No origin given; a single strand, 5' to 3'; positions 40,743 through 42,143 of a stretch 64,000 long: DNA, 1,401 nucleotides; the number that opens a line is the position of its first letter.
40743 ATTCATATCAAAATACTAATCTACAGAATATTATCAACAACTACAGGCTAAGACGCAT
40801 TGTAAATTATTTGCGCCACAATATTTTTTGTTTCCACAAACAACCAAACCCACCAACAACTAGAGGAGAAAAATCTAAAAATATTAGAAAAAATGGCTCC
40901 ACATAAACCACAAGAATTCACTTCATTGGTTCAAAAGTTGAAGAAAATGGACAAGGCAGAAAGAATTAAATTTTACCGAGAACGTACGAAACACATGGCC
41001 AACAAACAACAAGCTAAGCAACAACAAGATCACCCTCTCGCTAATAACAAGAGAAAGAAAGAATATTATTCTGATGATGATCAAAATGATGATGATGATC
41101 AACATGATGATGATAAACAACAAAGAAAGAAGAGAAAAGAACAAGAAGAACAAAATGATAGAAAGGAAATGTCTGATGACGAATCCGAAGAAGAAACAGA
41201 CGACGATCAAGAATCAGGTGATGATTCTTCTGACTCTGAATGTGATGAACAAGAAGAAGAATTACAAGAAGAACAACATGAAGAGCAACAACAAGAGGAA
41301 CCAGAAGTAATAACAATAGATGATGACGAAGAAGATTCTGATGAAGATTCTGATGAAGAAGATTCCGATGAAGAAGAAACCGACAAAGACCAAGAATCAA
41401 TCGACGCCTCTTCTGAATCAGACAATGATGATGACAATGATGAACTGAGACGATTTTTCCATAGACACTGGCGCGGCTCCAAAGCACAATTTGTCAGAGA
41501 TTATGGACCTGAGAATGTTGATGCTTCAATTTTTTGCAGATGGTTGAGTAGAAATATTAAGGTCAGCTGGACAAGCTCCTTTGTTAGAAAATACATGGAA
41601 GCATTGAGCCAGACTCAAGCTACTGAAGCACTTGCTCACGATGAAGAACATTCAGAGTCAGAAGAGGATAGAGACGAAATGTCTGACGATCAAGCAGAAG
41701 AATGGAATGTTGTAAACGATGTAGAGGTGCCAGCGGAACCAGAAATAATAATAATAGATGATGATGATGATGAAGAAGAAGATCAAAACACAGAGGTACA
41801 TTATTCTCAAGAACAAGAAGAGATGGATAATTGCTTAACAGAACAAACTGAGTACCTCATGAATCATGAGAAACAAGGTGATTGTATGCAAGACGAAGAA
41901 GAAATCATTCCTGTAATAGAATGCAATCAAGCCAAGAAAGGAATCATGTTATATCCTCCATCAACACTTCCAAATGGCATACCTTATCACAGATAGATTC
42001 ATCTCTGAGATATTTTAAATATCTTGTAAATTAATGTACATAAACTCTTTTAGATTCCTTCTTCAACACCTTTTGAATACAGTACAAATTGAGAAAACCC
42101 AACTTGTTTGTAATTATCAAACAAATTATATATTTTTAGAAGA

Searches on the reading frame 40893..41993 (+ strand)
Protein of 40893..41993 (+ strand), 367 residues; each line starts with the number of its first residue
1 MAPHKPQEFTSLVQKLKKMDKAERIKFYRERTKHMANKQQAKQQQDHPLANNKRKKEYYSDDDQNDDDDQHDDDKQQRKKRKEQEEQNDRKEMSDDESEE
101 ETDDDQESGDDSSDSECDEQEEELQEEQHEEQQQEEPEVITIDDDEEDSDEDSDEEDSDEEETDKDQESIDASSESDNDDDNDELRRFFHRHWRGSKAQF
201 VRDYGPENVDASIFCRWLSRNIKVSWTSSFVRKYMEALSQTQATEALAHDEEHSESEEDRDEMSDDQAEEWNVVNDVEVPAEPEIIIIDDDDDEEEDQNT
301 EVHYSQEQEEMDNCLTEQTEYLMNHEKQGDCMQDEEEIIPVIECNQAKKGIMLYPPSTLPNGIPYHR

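Call 27: list_cluster_members(proteins=[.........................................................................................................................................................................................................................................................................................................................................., window:61355-62368:+, window:61376-62368:+, window:40893-41993:+, window:44864-45568:+, window:45837-46385:+, window:49624-50094:-, window:55428-56180:-, window:24553-25677:+, window:21818-22729:-])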
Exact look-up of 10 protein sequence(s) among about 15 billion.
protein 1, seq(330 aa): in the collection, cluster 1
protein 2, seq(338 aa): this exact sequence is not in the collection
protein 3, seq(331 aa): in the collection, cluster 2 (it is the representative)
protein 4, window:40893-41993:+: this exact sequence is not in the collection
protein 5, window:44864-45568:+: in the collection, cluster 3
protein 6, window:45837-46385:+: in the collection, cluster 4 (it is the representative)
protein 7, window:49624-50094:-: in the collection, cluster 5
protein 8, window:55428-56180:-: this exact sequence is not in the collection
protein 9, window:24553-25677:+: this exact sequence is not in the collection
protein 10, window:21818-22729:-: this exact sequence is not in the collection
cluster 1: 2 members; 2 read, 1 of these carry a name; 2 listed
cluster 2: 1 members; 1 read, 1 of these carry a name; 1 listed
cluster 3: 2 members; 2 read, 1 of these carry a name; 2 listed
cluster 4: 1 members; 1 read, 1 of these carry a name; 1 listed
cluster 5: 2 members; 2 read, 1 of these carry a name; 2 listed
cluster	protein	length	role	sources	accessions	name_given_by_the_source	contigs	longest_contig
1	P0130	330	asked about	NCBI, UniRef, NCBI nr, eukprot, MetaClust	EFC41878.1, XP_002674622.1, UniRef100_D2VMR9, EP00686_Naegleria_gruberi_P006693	ras family small GTPase [Naegleria gruberi] | Ras family small GTPase n=1 Tax=Naegleria gruberi TaxID=5762 RepID=D2VMR9_NAEGR | XP_002674622.1 ras family small GTPase [Naegleria gruberi strain NEG-M]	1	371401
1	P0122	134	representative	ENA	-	-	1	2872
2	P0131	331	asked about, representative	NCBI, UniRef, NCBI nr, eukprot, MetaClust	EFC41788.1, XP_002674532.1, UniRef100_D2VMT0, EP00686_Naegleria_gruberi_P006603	ras family small GTPase [Naegleria gruberi] | Ras family small GTPase n=1 Tax=Naegleria gruberi TaxID=5762 RepID=D2VMT0_NAEGR | XP_002674532.1 ras family small GTPase [Naegleria gruberi strain NEG-M]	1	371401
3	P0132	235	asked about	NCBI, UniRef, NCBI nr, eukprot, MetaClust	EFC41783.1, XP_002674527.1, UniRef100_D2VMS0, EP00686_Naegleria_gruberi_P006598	predicted protein [Naegleria gruberi] | Predicted protein n=1 Tax=Naegleria gruberi TaxID=5762 RepID=D2VMS0_NAEGR | uncharacterized protein NAEGRDRAFT_70238 [Naegleria gruberi]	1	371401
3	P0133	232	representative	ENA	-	-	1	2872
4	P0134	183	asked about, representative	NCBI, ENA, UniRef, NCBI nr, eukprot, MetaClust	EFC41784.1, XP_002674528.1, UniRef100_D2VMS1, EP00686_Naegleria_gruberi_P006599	predicted protein [Naegleria gruberi] | Predicted protein n=1 Tax=Naegleria gruberi TaxID=5762 RepID=D2VMS1_NAEGR | uncharacterized protein NAEGRDRAFT_50840 [Naegleria gruberi]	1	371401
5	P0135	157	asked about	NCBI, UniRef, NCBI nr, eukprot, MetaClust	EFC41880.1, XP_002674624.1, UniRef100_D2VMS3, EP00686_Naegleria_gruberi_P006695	13 to 16 kDa subunit of RNA polymerase [Naegleria gruberi] | 13 to 16 kDa subunit of RNA polymerase n=1 Tax=Naegleria gruberi TaxID=5762 ... | XP_002674624.1 13 to 16 kDa subunit of RNA polymerase [Naegleria gruberi strain NEG-M]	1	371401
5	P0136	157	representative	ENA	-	-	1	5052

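Call 55: search_protein_families(library=pfam, proteins=[P0137, P0139, P0143, P0148, P0155, P0168, P0245, P0256, P0140, P0157], max_evalue=0.5)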
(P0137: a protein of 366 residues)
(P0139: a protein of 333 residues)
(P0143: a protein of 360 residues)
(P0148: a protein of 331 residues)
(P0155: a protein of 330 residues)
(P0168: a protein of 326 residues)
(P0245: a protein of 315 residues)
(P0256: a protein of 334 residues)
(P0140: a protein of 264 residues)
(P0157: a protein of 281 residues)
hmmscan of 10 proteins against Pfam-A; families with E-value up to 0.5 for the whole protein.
P0137 (366 aa): 8 families
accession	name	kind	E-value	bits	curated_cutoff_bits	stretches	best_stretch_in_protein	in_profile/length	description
PF00071.28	Ras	-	1.1e-31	110.1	21.6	1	161-329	1-159/162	Ras family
PF08477.19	Roc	-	7.1e-16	59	27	1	161-275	1-119/119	Ras of Complex, Roc, domain of DAPkinase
PF00009.33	GTP_EFTU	-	2.9e-08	34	26.5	1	199-328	61-184/188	Elongation factor Tu GTP binding domain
PF00025.27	Arf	-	9.1e-07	29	22.3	1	157-294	12-145/174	ADP-ribosylation factor family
PF01926.29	MMR_HSR1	-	6.5e-05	23.4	21.9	1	161-273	1-113/113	50S ribosome-binding GTPase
PF03193.22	RsgA_GTPase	-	0.0024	18.1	30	0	96-178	52-125/174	RsgA GTPase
PF12937.12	F-box-like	-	0.007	16.6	24.3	1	7-23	2-17/47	F-box-like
PF16897.10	MMR_HSR1_Xtn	-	0.045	14.2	35.2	1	265-288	56-79/106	C-terminal region of MMR_HSR1 domain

P0139 (333 aa): 11 families
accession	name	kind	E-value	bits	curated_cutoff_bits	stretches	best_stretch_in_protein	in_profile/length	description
PF00071.28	Ras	-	7.8e-30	104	21.6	1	127-293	1-159/162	Ras family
PF08477.19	Roc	-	2.3e-11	44.4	27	1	127-240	1-119/119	Ras of Complex, Roc, domain of DAPkinase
PF00009.33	GTP_EFTU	-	1.1e-09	38.6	26.5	1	169-291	65-183/188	Elongation factor Tu GTP binding domain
PF00025.27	Arf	-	3.6e-09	36.8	22.3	1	121-288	10-168/174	ADP-ribosylation factor family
PF03193.22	RsgA_GTPase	-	1e-05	25.9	30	1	195-289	24-103/174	RsgA GTPase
PF01926.29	MMR_HSR1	-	0.00033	21.2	21.9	1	127-238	1-113/113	50S ribosome-binding GTPase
PF00503.26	G-alpha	-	0.01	15.5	48.8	0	120-142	16-38/333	G-protein alpha subunit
PF03029.23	ATP_bind_1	-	0.018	15.3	27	1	204-260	130-184/240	Conserved hypothetical ATP binding protein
PF24786.1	RXYLT1_N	-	0.058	14.1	25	1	137-225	5-90/140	RXYLT1 N-terminal domain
PF10609.15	ParA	-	0.15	11.9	27.1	0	127-143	6-22/246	NUBPL iron-transfer P-loop NTPase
PF03308.22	MeaB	-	0.41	10.1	23.1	0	226-290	171-231/273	Methylmalonyl Co-A mutase-associated GTPase MeaB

P0143 (360 aa): 9 families
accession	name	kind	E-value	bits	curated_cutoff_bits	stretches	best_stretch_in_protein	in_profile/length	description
PF00071.28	Ras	-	4.7e-23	82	21.6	1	160-326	1-160/162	Ras family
PF08477.19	Roc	-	1.8e-08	35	27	1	160-276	1-119/119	Ras of Complex, Roc, domain of DAPkinase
PF00025.27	Arf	-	4.8e-08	33.1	22.3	1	154-316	10-164/174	ADP-ribosylation factor family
PF03193.22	RsgA_GTPase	-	7.7e-07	29.5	30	2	224-320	16-102/174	RsgA GTPase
PF00009.33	GTP_EFTU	-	6.7e-05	23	26.5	1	232-325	94-185/188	Elongation factor Tu GTP binding domain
PF00503.26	G-alpha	-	0.00033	20.3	48.8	1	147-216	10-78/333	G-protein alpha subunit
PF03029.23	ATP_bind_1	-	0.044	14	27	1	223-298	115-190/240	Conserved hypothetical ATP binding protein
PF01926.29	MMR_HSR1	-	0.14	12.7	21.9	1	160-274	1-113/113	50S ribosome-binding GTPase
PF00899.27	ThiF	-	0.18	11.4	28.1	1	146-171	4-33/238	ThiF family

P0148 (331 aa): 6 families
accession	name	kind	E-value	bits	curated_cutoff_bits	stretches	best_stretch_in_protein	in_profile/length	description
PF00071.28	Ras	-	8e-35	120.2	21.6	1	122-289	1-159/162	Ras family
PF08477.19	Roc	-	1.6e-16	61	27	1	122-236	1-119/119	Ras of Complex, Roc, domain of DAPkinase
PF00009.33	GTP_EFTU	-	3.7e-10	40.1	26.5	1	162-289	63-185/188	Elongation factor Tu GTP binding domain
PF00025.27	Arf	-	2.5e-06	27.5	22.3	1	118-243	12-133/174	ADP-ribosylation factor family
PF03193.22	RsgA_GTPase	-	0.0028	17.9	30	1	194-248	25-71/174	RsgA GTPase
PF12937.12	F-box-like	-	0.25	11.6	24.3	0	5-40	3-32/47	F-box-like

P0155 (330 aa): 13 families
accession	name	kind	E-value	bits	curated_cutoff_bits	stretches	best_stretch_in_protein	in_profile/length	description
PF00071.28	Ras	-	1.1e-36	126.4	21.6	1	127-296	1-159/162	Ras family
PF08477.19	Roc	-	1.5e-18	67.6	27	1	127-241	1-119/119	Ras of Complex, Roc, domain of DAPkinase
PF00009.33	GTP_EFTU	-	8.6e-14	52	26.5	1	167-297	63-186/188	Elongation factor Tu GTP binding domain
PF00025.27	Arf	-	4.5e-11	43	22.3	1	125-291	14-168/174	ADP-ribosylation factor family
PF01926.29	MMR_HSR1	-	1.2e-07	32.3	21.9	1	127-239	1-113/113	50S ribosome-binding GTPase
PF04670.18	Gtr1_RagA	-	1.7e-05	24.8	22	1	127-270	1-149/232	Gtr1/RagA G protein conserved region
PF03029.23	ATP_bind_1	-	3.4e-05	24.2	27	1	170-255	90-181/240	Conserved hypothetical ATP binding protein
PF03193.22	RsgA_GTPase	-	0.00011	22.5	30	0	217-256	40-79/174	RsgA GTPase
PF12937.12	F-box-like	-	0.00021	21.4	24.3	1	13-56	3-36/47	F-box-like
PF13479.12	AAA_24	-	0.0073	16.6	27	1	126-161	3-37/195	AAA domain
PF00646.38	F-box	-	0.045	14.2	20.5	1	13-30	3-20/43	F-box domain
PF13191.12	AAA_16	-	0.33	11.9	32.6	1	128-147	27-46/167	AAA ATPase domain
PF18284.7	DNA_meth_N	-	0.33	11.5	25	0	80-98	2-20/57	DNA methylase N-terminal domain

P0168 (326 aa): 10 families
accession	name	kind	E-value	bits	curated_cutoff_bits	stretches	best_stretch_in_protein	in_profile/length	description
PF00071.28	Ras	-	1.2e-30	106.7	21.6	1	111-286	2-161/162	Ras family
PF08477.19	Roc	-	1.1e-11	45.4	27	1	111-225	2-119/119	Ras of Complex, Roc, domain of DAPkinase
PF00009.33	GTP_EFTU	-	2.4e-11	44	26.5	1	156-281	68-182/188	Elongation factor Tu GTP binding domain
PF00025.27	Arf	-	5.5e-05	23.2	22.3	1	108-245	14-146/174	ADP-ribosylation factor family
PF12937.12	F-box-like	-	7.4e-05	22.9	24.3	1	5-47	2-44/47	F-box-like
PF01926.29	MMR_HSR1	-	0.0056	17.2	21.9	1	111-223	2-113/113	50S ribosome-binding GTPase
PF14307.12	Glyco_tran_WbsX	-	0.021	14.8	25.1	1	197-326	170-293/350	Glycosyltransferase WbsX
PF03029.23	ATP_bind_1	-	0.027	14.7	27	1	182-252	121-193/240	Conserved hypothetical ATP binding protein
PF14054.11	DUF4249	-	0.049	13.6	28.5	1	143-291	114-209/269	Domain of unknown function (DUF4249)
PF00646.38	F-box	-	0.11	12.9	20.5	0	6-36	3-31/43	F-box domain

P0245 (315 aa): 15 families
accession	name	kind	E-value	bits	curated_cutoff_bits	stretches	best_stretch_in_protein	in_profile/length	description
PF00071.28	Ras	-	8.4e-34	116.9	21.6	1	112-275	2-161/162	Ras family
PF08477.19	Roc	-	2.2e-17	63.8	27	1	112-225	2-119/119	Ras of Complex, Roc, domain of DAPkinase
PF00009.33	GTP_EFTU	-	2.1e-12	47.5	26.5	1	149-272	61-184/188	Elongation factor Tu GTP binding domain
PF00025.27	Arf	-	4.8e-10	39.6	22.3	1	101-272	6-172/174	ADP-ribosylation factor family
PF03193.22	RsgA_GTPase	-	2.9e-07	30.9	30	2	61-131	56-128/174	RsgA GTPase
PF01926.29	MMR_HSR1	-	7.3e-07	29.7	21.9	1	112-223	2-113/113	50S ribosome-binding GTPase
PF13191.12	AAA_16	-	5.6e-05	24.1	32.6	1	105-235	20-153/167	AAA ATPase domain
PF02421.24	FeoB_N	-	0.001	19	27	1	112-269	3-155/156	Ferrous iron transport protein B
PF16897.10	MMR_HSR1_Xtn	-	0.011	16.1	35.2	1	203-273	44-103/106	C-terminal region of MMR_HSR1 domain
PF12937.12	F-box-like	-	0.014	15.6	24.3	1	3-41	2-30/47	F-box-like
PF03308.22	MeaB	-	0.015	14.8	23.1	1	218-275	175-236/273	Methylmalonyl Co-A mutase-associated GTPase MeaB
PF19275.4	HflX_C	-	0.043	14.3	26.4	1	249-275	9-35/102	HflX C-terminal domain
PF23248.1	KH_PARP14_2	-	0.057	13.7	27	0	179-208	33-62/72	PARP14, second type I KH domain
PF00503.26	G-alpha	-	0.068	12.7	48.8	0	96-150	9-61/333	G-protein alpha subunit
PF10236.15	DAP3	-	0.11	12.2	23.1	1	99-129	13-43/311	Mitochondrial ribosomal death-associated protein 3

P0256 (334 aa): 19 families
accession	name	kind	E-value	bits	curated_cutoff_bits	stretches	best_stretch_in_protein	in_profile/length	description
PF00071.28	Ras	-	2.8e-28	99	21.6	1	131-295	2-159/162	Ras family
PF08477.19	Roc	-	3e-16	60.2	27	1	131-245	2-119/119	Ras of Complex, Roc, domain of DAPkinase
PF00009.33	GTP_EFTU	-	5.4e-12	46.1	26.5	1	175-294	67-184/188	Elongation factor Tu GTP binding domain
PF00025.27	Arf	-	5.3e-11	42.8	22.3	1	128-294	14-172/174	ADP-ribosylation factor family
PF04670.18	Gtr1_RagA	-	1e-05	25.5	22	1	131-268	2-145/232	Gtr1/RagA G protein conserved region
PF03193.22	RsgA_GTPase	-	0.0013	19.1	30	0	223-295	42-106/174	RsgA GTPase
PF12937.12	F-box-like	-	0.002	18.3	24.3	1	7-50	2-31/47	F-box-like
PF00004.35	AAA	-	0.0021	18.9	21.2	1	131-180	1-49/131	ATPase family associated with various cellular activities (AAA)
PF01637.24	ATPase_2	-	0.0031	17.8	33.2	1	131-180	23-77/225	ATPase domain predominantly from Archaea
PF13191.12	AAA_16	-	0.0035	18.3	32.6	1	129-150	25-46/167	AAA ATPase domain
PF16897.10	MMR_HSR1_Xtn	-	0.0052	17.2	35.2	1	235-289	56-97/106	C-terminal region of MMR_HSR1 domain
PF00158.32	Sigma54_activat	-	0.0096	16.1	20.2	1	114-150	8-44/168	Sigma-54 interaction domain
PF13479.12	AAA_24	-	0.015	15.6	27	1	130-154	4-26/195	AAA domain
PF00931.28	NB-ARC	-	0.03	14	23.5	1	130-151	20-41/248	NB-ARC domain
PF20720.3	nSTAND3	-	0.041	14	27.2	1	131-160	20-49/155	Novel STAND NTPase 3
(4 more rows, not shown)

P0140 (264 aa): 12 families
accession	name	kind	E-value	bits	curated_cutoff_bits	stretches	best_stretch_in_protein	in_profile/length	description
PF00071.28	Ras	-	2.2e-22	79.8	21.6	1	80-245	2-153/162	Ras family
PF08477.19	Roc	-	2.1e-10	41.3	27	1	79-199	1-119/119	Ras of Complex, Roc, domain of DAPkinase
PF00009.33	GTP_EFTU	-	4.6e-06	26.8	26.5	1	117-242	61-176/188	Elongation factor Tu GTP binding domain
PF01926.29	MMR_HSR1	-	4.5e-05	24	21.9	1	79-174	1-98/113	50S ribosome-binding GTPase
PF13521.12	AAA_28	-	0.00061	20.5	27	0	126-233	75-156/164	AAA domain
PF03193.22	RsgA_GTPase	-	0.0026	18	30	0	75-98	104-127/174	RsgA GTPase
PF16897.10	MMR_HSR1_Xtn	-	0.014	15.8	35.2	1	174-221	41-80/106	C-terminal region of MMR_HSR1 domain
PF13479.12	AAA_24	-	0.026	14.8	27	0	79-101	4-23/195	AAA domain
PF09547.16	SpoIVA_ATPase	-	0.058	13.2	26.6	1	77-122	17-58/237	Stage IV sporulation protein A, ATPase domain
PF13476.12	AAA_23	-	0.071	14.2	27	1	81-221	23-165/201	AAA domain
PF02492.25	cobW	-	0.083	12.9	20.7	0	80-98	3-21/180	CobW/HypB/UreG, nucleotide-binding domain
PF00350.29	Dynamin_N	-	0.19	12.1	27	0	80-101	1-22/168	Dynamin family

P0157 (281 aa): 5 families
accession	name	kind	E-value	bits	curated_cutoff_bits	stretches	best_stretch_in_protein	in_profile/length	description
PF00071.28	Ras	-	6.8e-23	81.5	21.6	1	75-240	2-158/162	Ras family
PF08477.19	Roc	-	6.2e-09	36.6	27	1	75-188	2-119/119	Ras of Complex, Roc, domain of DAPkinase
PF22362.1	Ago_MID_bact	-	0.00061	20.4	27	1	158-228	13-84/172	Argonaute, middle domain, bacteria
PF00009.33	GTP_EFTU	-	0.025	14.6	26.5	1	117-239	65-183/188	Elongation factor Tu GTP binding domain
PF01926.29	MMR_HSR1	-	0.039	14.5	21.9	1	74-174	1-102/113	50S ribosome-binding GTPase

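Call 74: search_protein_families(library=pfam, proteins=[window:40893-41993:+], max_evalue=0.001)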
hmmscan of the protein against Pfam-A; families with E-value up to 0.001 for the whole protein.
window:40893-41993:+ (367 aa): 0 families
